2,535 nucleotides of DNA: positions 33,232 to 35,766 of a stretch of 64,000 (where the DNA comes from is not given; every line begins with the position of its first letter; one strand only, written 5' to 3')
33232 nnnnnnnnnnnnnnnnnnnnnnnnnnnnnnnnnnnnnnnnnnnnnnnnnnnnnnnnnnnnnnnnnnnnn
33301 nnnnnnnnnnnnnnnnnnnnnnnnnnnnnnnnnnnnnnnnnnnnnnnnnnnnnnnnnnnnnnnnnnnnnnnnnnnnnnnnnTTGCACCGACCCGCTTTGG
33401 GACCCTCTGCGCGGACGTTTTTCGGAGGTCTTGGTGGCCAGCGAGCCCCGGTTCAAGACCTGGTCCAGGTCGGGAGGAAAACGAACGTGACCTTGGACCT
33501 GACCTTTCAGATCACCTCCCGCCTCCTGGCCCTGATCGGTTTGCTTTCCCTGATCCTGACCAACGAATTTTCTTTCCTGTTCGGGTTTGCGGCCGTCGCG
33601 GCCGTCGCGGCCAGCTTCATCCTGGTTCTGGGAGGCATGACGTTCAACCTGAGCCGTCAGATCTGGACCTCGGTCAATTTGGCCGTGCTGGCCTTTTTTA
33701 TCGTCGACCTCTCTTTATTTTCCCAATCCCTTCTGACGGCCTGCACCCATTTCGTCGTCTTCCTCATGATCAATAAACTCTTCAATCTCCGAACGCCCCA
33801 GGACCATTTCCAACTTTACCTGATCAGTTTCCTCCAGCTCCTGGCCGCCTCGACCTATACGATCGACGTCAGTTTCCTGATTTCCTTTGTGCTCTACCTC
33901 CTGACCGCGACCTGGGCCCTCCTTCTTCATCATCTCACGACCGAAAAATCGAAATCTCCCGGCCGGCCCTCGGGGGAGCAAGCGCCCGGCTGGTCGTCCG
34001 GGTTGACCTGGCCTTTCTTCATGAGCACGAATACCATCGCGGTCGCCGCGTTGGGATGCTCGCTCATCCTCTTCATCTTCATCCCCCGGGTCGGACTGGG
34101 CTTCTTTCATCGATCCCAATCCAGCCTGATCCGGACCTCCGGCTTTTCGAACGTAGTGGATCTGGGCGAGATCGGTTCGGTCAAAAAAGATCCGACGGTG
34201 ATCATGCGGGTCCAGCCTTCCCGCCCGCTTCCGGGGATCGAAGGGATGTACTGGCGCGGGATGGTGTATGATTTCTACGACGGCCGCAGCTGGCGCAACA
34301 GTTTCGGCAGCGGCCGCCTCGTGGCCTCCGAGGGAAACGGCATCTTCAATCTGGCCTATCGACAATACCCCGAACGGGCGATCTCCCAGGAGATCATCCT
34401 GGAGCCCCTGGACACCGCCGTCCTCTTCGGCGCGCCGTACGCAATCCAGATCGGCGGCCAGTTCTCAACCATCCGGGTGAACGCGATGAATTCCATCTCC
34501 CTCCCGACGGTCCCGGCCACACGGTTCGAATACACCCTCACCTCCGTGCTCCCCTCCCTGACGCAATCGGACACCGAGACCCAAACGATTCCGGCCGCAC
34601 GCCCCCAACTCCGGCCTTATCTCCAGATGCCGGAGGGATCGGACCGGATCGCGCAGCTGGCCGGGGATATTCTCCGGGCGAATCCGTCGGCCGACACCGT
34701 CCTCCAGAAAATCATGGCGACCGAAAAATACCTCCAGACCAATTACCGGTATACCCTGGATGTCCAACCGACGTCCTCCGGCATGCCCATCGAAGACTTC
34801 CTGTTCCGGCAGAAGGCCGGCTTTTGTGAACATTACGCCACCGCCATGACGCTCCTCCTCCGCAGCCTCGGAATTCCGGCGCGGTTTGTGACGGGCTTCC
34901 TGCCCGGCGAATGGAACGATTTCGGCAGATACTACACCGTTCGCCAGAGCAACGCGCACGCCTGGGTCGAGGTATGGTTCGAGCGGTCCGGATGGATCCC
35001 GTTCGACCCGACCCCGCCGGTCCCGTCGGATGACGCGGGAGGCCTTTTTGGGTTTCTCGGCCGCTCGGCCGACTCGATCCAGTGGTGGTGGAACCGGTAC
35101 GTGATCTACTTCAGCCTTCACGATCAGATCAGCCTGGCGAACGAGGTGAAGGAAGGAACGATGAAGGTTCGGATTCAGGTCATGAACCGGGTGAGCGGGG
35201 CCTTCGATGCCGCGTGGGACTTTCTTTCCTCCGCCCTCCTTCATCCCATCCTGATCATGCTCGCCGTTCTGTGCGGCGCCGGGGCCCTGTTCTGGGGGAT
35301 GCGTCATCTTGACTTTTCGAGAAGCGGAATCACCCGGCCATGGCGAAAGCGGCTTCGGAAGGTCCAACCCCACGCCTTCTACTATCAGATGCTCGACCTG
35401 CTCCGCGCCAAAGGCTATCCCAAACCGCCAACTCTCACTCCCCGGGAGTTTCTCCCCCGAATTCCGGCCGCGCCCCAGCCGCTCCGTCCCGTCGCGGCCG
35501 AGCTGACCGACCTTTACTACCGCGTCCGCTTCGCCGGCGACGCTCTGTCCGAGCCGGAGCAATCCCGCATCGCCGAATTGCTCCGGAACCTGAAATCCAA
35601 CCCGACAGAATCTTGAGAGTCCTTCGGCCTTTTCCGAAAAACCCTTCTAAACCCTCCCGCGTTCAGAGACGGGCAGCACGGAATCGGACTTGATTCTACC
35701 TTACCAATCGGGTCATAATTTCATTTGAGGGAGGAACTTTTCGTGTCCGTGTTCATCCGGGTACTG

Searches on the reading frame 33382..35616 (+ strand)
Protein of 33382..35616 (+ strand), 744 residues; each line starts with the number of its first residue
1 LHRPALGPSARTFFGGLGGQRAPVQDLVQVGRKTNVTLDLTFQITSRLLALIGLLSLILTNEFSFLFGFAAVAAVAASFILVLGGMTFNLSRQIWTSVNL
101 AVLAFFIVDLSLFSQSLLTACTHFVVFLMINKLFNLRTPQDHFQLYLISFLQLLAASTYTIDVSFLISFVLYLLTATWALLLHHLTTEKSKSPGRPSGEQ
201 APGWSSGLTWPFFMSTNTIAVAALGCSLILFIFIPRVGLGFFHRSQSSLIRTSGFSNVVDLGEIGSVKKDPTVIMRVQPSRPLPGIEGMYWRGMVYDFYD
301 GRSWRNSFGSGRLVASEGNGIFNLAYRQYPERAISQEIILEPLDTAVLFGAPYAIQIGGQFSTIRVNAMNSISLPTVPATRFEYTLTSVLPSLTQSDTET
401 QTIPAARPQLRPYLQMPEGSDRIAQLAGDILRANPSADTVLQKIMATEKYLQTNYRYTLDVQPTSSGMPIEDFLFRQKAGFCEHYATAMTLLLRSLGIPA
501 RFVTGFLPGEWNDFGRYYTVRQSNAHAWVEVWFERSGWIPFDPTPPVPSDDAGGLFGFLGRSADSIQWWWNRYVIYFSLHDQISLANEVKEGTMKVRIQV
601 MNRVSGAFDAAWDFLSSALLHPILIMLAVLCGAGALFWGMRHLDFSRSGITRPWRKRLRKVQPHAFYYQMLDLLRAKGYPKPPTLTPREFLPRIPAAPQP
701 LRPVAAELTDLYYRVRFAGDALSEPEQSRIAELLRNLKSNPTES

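Call 43: search_protein_families(library=pfam, proteins=[window:33382-35616:+], max_evalue=0.001)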
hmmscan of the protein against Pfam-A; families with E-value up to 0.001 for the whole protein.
window:33382-35616:+ (744 aa): 3 families
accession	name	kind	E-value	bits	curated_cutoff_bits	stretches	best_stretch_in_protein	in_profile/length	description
PF11992.13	TgpA_N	-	1.7e-45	155.9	30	1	49-394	3-332/333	TgpA N-terminal domain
PF01841.26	Transglut_core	-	5.1e-29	101.2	23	1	437-543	11-108/108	Transglutaminase-like superfamily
PF13559.11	DUF4129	-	1.2e-13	51.3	24.8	1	667-735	2-69/69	Domain of unknown function (DUF4129)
